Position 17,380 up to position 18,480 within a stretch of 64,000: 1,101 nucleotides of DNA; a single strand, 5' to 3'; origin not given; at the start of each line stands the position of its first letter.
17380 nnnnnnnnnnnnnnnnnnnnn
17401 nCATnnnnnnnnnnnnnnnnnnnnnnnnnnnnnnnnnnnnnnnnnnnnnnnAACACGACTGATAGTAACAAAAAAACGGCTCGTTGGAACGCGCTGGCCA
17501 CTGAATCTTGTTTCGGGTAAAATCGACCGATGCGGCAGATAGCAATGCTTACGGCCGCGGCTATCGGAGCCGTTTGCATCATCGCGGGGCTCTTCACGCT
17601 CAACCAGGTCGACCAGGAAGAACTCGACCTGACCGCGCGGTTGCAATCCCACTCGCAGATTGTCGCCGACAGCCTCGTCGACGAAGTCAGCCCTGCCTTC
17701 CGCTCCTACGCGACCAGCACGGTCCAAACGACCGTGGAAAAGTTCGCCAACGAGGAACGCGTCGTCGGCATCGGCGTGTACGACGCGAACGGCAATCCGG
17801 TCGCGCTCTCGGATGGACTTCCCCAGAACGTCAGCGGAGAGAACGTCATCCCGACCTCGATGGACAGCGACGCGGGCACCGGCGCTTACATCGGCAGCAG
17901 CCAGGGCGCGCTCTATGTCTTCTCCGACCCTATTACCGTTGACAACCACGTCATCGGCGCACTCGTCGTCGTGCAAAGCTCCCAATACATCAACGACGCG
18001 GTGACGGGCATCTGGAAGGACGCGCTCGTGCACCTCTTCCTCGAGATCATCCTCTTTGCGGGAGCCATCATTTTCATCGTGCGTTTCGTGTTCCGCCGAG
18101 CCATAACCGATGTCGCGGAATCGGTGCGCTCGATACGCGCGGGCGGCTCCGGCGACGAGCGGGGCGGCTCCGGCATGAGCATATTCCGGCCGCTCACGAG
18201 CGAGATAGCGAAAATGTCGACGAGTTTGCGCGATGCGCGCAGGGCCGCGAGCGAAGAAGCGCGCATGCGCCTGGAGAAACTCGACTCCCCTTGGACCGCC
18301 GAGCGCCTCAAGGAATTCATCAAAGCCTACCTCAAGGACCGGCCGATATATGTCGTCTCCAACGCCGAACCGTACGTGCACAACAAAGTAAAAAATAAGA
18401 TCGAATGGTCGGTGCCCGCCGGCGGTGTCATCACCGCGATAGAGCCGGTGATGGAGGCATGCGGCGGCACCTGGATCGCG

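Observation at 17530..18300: Trehalose-6-phosphate synthase fused to an N-terminal extracytoplasmic sensor and HAMP-like linker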

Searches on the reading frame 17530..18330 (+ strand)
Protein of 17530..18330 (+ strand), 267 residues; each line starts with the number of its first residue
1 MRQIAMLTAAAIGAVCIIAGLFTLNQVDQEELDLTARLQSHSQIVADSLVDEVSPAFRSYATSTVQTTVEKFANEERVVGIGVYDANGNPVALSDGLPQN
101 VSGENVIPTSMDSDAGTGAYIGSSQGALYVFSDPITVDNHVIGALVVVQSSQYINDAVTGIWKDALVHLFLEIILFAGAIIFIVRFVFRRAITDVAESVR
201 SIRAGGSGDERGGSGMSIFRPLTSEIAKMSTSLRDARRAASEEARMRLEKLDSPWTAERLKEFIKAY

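Call 3: search_protein_families(library=pfam, proteins=[window:17530-18330:+], max_evalue=1)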
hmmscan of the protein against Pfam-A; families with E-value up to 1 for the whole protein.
window:17530-18330:+ (267 aa): 1 family
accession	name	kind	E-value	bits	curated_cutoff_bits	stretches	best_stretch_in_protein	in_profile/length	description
PF10144.15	SMP_2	-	0.00015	21.9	28.9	1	13-95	22-103/159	Bacterial virulence factor haemolysin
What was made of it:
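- On Cache / PDC (PAS-like) extracytoplasmic sensor domain, WalK type: The window sequence alone hits only SMP_2, below threshold (call 3).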

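Call 4: search_protein_families(library=ncbifam, proteins=[window:17530-18330:+], max_evalue=1)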
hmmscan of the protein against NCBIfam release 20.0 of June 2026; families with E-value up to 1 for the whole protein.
window:17530-18330:+ (267 aa): 4 families
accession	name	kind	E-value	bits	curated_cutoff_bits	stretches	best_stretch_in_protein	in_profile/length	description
NF008468.0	PRK11360.1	equivalog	0.001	17.5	646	1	63-201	89-233/616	two-component system sensor histidine kinase AtoS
NF008312.0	PRK11100.1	equivalog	0.0015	17.4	356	1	126-235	146-252/477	two-component system sensor histidine kinase CreC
NF007423.1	PRK09966.1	equivalog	0.0064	15.4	325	1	4-161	15-149/390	diguanylate cyclase DgcN/YfiN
NF008419.0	PRK11246.1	equivalog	0.034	13.6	279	1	21-94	32-103/219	YtjB family periplasmic protein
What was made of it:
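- On Two-component sensor histidine kinase: The weak AtoS, CreC and YfiN matches cover only the N-terminal sensor region (calls 3, 4).
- No HisKA, HATPase or other output domain was found (calls 3, 4). The adjacent gene passes the trehalose-phosphatase equivalog cut-off (call 4).
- Tried and rejected: Only sub-threshold hits appeared: SMP_2, AtoS, CreC and YfiN (calls 3, 4).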

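Call 5: find_homologous_proteins(query=window:17530-18330:+, max_evalue=0.001)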
Query window:17530-18330:+ (267 aa): 39 proteins with E <= 0.001 among 3292 candidates.
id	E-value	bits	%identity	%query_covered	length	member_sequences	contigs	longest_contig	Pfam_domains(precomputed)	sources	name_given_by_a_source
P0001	5.7e-75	270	48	100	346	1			-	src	-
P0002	8.3e-73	263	48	100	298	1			PF10144.16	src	-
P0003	4.4e-71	257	47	100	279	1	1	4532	-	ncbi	ncbi:MAG: hypothetical protein AAB899_03015, partial [Patescibacteria group bacterium]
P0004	8.0e-71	257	48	100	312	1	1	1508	-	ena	-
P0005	4.0e-70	254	48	100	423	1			PF00982.28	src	-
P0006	8.2e-70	253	44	100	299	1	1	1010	-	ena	-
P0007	3.5e-68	248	46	100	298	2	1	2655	PF02743.25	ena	-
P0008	5.0e-68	247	45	100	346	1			-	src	-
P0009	2.6e-66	242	45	100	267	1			-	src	-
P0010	3.2e-65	238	46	100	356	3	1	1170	-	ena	-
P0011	1.1e-64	236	44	100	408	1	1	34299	-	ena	-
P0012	1.3e-63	233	45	100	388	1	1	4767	PF00982.28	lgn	-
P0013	3.8e-61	225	45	100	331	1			-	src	-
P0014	1.7e-59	219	43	96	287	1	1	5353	-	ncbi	ncbi:MAG: hypothetical protein UY74_C0056G0006, partial [Candidatus Kaiserbacteria bacterium GW2011_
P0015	2.3e-59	219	44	94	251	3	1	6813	-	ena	-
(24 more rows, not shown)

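Call 19: search_solved_structures(query=A1, max_evalue=10, show_alignments=3)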
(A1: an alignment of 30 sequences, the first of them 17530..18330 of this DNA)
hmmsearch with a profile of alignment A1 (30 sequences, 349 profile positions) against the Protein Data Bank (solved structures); distinct sequences matched with E-value up to 10: 10.
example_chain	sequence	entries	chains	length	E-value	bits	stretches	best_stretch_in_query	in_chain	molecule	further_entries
5is1_A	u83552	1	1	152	4.8e-05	25.5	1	31-159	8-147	Histidine kinase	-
4ywz_A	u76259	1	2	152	0.00022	23.3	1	29-159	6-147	Sensor protein kinase WalK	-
7dud_A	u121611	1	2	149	0.00026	23.1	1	32-159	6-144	Sensor protein kinase WalK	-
4u64_A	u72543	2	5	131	0.12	14.4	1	28-102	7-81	Two component histidine kinase, GGDEF domain protein/EAL domain protein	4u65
8fhw_A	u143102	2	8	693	0.4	12.6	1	270-323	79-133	Alpha,alpha-trehalose-phosphate synthase (UDP-forming)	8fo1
9niq_A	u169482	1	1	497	0.78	11.7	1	273-319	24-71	Alpha,alpha-trehalose-phosphate synthase [UDP-forming]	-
5jij_A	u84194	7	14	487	0.8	11.6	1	273-319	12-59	Alpha,alpha-trehalose-phosphate synthase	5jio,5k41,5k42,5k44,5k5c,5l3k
5huv_A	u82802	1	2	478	0.89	11.5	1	273-319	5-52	Alpha,alpha-trehalose-phosphate synthase [UDP-forming]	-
5hut_A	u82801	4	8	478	0.89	11.5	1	273-319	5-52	Alpha,alpha-trehalose-phosphate synthase [UDP-forming]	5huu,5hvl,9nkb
4mhb_A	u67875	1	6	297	1.7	10.6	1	183-209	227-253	Putative aldo/keto reductase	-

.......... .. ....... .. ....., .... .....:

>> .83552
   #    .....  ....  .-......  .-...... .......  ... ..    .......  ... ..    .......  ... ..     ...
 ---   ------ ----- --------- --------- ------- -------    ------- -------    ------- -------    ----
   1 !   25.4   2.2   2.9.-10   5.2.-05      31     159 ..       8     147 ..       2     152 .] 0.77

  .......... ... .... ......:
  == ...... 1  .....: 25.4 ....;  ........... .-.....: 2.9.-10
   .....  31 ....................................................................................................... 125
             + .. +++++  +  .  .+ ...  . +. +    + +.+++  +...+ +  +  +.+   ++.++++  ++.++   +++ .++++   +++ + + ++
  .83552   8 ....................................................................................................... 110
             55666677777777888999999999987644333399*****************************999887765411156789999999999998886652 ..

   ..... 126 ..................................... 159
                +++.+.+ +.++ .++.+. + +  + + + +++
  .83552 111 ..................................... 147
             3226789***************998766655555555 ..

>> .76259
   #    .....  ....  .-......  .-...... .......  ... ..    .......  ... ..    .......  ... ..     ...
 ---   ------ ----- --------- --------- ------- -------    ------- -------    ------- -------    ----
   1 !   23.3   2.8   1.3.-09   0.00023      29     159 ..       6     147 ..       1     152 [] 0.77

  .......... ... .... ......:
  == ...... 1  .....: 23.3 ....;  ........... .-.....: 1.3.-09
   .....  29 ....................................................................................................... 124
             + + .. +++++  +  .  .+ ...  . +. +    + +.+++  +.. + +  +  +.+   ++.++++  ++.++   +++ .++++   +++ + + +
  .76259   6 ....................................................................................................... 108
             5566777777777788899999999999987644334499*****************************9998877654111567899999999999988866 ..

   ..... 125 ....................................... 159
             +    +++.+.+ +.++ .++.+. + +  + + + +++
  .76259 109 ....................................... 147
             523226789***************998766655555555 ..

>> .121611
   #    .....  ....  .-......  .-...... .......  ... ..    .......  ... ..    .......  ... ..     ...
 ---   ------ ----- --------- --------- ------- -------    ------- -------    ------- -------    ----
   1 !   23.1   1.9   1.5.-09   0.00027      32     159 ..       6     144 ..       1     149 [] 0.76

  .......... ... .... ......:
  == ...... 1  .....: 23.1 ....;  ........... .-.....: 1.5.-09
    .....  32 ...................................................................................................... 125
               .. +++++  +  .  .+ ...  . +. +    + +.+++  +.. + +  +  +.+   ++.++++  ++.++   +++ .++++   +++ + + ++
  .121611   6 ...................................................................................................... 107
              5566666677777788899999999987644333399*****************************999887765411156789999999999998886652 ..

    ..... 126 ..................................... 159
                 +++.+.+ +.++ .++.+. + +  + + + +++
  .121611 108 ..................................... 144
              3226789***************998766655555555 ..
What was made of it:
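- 17602..18018 (+): Extracytoplasmic single Cache / PAS-like (WalK-type) sensor domain, aa 25-163. Profile against PDB: WalK extracellular domain 5is1/4ywz/7dud at E 4.8e-5 to 2.6e-4 (call 19).
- On Cache / PDC (PAS-like) extracytoplasmic sensor domain, WalK type: WalK extracellular domain 5is1 at E 4.8e-5, 4ywz at 2.2e-4 and 7dud at 2.6e-4 (call 19).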

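Call 20: predict_structure(alignment_id=A1)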
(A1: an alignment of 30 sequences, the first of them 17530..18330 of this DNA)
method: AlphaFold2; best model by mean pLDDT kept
length: 267 residues; sequences in the alignment: 30
mean_pLDDT: 80.3   pTM: 0.59
mean pLDDT of the five models: 80.3, 77.9, 77.9, 74.3, 73.4
residues with pLDDT >= 90: 64; 70-90: 149; 50-70: 49; < 50: 5
segments of 3 or more residues with pLDDT < 50: 210-213
pLDDT, mean of each block of 10 residues (from residue 1): 82 89 92 92 89 84 85 78 89 82 77 90 84 90 91 90 90 87 78 71 59 53 66 74 71 63 69
secondary structure, 60 per line:
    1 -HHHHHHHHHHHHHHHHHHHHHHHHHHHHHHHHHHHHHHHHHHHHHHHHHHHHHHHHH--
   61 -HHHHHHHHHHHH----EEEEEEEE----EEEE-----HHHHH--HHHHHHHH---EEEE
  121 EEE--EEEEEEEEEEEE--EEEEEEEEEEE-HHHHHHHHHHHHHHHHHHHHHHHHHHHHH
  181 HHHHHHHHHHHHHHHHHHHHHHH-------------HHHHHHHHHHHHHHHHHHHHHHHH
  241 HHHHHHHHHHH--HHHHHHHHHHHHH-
elements in order: H2-58 H62-73 E78-85 E90-93 H99-103 H106-113 E117-123 E126-137 E140-150 H152-203 H217-251 H254-266
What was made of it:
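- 17539..17601 (+): TM1, aa 4-24. It continues as one long helix into the sensor domain. AF2 helix 2-58 at pLDDT 82-92 (call 20).
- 18019..18093 (+): TM2, aa 164-188. AF2 shows a continuous helix 152-203 (call 20).
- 18094..18246 (+): Divergent HAMP domain, aa 189-239: AS1 189-205, connector 206-221, AS2 222-239. AF2 shows helix-loop-helix (H152-203, loop 204-216, H217-251; call 20).
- On HAMP domain: AF2 gives H152-203, loop 204-216 and H217-251 (call 20).
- On Cache / PDC (PAS-like) extracytoplasmic sensor domain, WalK type: AF2 pLDDT is 77-92 over aa 1-170 (call 20).
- Tried and rejected: TM1 continues as one helix to residue 58 in the model, as in Cache sensors (call 20), and no AxA-type cleavage site is evident in the sequence.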

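Call 25: fold_search(model_id=the predicted structure, library=pdb)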
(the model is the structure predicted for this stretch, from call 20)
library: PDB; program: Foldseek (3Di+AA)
matches with E <= 10: 1267; with E <= 0.001: 84
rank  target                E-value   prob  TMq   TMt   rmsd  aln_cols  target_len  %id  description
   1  9a5d_A                1.5e-12  1.00  0.67  0.33   4.5       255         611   16  Integrative model of WALK-YYCH by crosslinking MS and deep learning (released 2024-09-18)
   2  7dud_A                2.7e-08  1.00  0.44  0.76   3.1       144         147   15  Crystal Structure of erWalK (released 2022-01-19)
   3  4ywz_A                3.9e-08  1.00  0.44  0.76   3.1       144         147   15  Crystal structure of the extracellular receptor domain of the essential sensor kinase WalK from Staphylococcus aureus (released 2016-03-30)
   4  5is1                  1.4e-07  1.00  0.40  0.72   3.7       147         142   18  Crystal structure of the extracellular domain of sensor histidine kinase YycG from Staphylococcus aureus at 2.0 Angstrom (released 2016-07-20)
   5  4ywz_B                1.6e-07  1.00  0.41  0.70   3.5       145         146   15  Crystal structure of the extracellular receptor domain of the essential sensor kinase WalK from Staphylococcus aureus (released 2016-03-30)
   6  9a65_B                2.2e-06  1.00  0.42  0.19  16.8       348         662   10  Integrative model of YVAQ-MCPB by crosslinking MS and deep learning (released 2024-09-18)
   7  4jgo_B                3.0e-06  1.00  0.32  0.39  11.4       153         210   14  The crystal structure of sporulation kinase d sensor domain from Bacillus subtilis subsp. (released 2013-05-15)
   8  4jgp_B                4.6e-06  1.00  0.32  0.41   7.1       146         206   14  The crystal structure of sporulation kinase D sensor domain from Bacillus subtilis subsp in complex with pyruvate at 2 (released 2013-05-15)
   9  4jgr_B                5.9e-06  1.00  0.32  0.41  11.1       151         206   14  The crystal structure of sporulation kinase D mutant sensor domain, R131A, from Bacillus subtilis subsp at 2.4A resolu (released 2013-05-15)
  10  4jgq_A                7.1e-06  1.00  0.32  0.41  10.2       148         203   14  The crystal structure of sporulation kinase D mutant sensor domain, r131a, from Bacillus subtilis subsp in co-crystall (released 2013-05-15)
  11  4jgr_A                7.6e-06  1.00  0.32  0.42  10.2       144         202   13  The crystal structure of sporulation kinase D mutant sensor domain, R131A, from Bacillus subtilis subsp at 2.4A resolu (released 2013-05-15)
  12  4jgo_A                8.6e-06  1.00  0.32  0.41  10.4       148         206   14  The crystal structure of sporulation kinase d sensor domain from Bacillus subtilis subsp. (released 2013-05-15)
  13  4jgq_B                1.2e-05  1.00  0.32  0.41  10.2       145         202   14  The crystal structure of sporulation kinase D mutant sensor domain, r131a, from Bacillus subtilis subsp in co-crystall (released 2013-05-15)
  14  6w3r_B                4.6e-05  1.00  0.40  0.42   5.0       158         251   13  Crystal structure of ligand-binding domain of Campylobacter jejuni chemoreceptor Tlp3 in complex with 3-methylisoleuci (released 2020-05-20)
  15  9a69_B                5.2e-05  1.00  0.36  0.17  14.8       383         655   11  Integrative model of MCPB-MCPC by crosslinking MS and deep learning (released 2024-09-18)
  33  4u64                  1.2e-04  1.00  0.33  0.62   9.5       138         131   17  Structure of the periplasmic output domain of the Legionella pneumophila LapD ortholog CdgS9 in the apo state (released 2014-08-13)
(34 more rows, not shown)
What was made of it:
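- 17602..18018 (+): Foldseek: 7dud/4ywz E about 3e-8, TMt 0.76, followed by KinD, Tlp3, DctB and CitA sensor domains (call 25).
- On Cache / PDC (PAS-like) extracytoplasmic sensor domain, WalK type: Foldseek TMt is 0.70-0.76 to WalK and CitA sensor domains (call 25).
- Closest known: WalK. Same: WalK is the best sequence-profile and structural match (calls 19, 25).
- The extracytoplasmic domain also resembles the LapD/CdgS9 periplasmic output domain (4u64: sequence E 0.12 in call 19, Foldseek E 1.2e-4 in call 25). The WalK, CitA, DctB and Tlp3 input domains match better (call 25).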

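Call 26: search_protein_families(library=pfam, alignment_id=A2, max_evalue=10)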
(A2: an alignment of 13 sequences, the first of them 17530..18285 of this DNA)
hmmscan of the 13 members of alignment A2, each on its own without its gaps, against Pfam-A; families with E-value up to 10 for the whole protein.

A. member 1, window:17530-18285:+ (252 aa): 1 family
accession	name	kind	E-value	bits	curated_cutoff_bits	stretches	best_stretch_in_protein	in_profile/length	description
PF10144.15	SMP_2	-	0.00013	22.1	28.9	1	13-95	22-103/159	Bacterial virulence factor haemolysin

B. families by the number of members that match (of 13 scanned): 41 families (the first 25 are shown)
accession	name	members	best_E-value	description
PF10144.15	SMP_2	8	0.00013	Bacterial virulence factor haemolysin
PF02743.24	dCache_1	4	6.8e-05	Cache domain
PF17152.10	CHASE8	4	0.0091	Periplasmic sensor domain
PF23846.1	Cache_WalK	3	5.6e-05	WalK sensor protein kinase Chache domain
PF17203.10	sCache_3_2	3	7.7e-05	Single cache domain 3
PF16448.10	LapD_MoxY_N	3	0.0088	LapD/MoxY periplasmic domain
PF00672.30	HAMP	2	0.068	HAMP domain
PF23922.1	DUF7261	2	0.11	Family of unknown function (DUF7261)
PF14827.12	dCache_3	1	8e-05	Double sensory domain of two-component sensor kinase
PF18719.7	ArlS_N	1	0.0014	ArlS sensor domain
PF02203.21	TarH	1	0.002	Tar ligand binding domain homologue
PF07264.17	EI24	1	0.011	Sulfate transporter CysZ/Etoposide-induced protein 2.4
PF16481.10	DUF5058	1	0.02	Domain of unknown function (DUF5058)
PF19762.4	DUF6249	1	0.023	Domain of unknown function (DUF6249)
PF03631.20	Virul_fac_BrkB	1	0.023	Virulence factor BrkB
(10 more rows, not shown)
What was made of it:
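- Pfam LapD_MoxY_N is weakly hit in 3 of 13 relatives (call 26).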

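Call 36: search_protein_representatives(alignment_id=A2)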
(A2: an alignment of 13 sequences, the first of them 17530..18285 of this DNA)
Query: 13 sequences, 252 profile positions. Proteins with E-value up to 0.001 (for the whole library): 1611; up to 1e-10: 606; up to 1e-30: 123. The best 150 are listed.
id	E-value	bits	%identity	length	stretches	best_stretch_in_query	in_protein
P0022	6.1e-97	340.2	-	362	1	2-252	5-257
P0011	2.2e-86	305.6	-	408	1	1-252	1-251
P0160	4.0e-86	304.8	-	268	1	1-252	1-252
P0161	2.9e-77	275.7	-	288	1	1-252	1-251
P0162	7.5e-73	261.3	-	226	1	1-223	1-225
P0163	5.4e-72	258.5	-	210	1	1-207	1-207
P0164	4.5e-67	242.3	-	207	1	1-206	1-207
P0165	9.0e-64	231.5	-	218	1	55-252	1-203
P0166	1.4e-63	230.9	-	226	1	1-198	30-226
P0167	1.9e-63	230.5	-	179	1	1-175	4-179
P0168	1.7e-61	224.0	-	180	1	1-178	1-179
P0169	6.3e-61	222.2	-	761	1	1-247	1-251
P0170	1.5e-60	220.9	-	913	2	25-248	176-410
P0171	5.3e-58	212.6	-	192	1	1-200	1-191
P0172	1.4e-57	211.3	-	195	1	1-188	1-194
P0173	8.3e-55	202.1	-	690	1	3-236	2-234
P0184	5.0e-49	183.2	-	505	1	5-247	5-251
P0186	8.0e-49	182.5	-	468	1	7-247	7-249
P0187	1.5e-48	181.6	-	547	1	2-247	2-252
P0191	1.6e-47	178.2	-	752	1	2-247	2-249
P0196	1.7e-46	175.0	-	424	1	1-247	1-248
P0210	1.7e-42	161.8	-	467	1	6-247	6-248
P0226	1.1e-38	149.3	-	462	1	1-248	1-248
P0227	1.5e-38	148.8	-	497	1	1-248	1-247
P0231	1.9e-37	145.3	-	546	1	4-247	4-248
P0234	3.4e-37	144.5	-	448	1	44-247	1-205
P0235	3.4e-37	144.4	-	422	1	1-247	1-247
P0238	9.9e-37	142.9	-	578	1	9-247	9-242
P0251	5.9e-35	137.1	-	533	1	1-247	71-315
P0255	1.0e-33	133.1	-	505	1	63-247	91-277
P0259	3.1e-33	131.5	-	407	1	7-247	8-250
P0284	2.9e-30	121.7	-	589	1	1-247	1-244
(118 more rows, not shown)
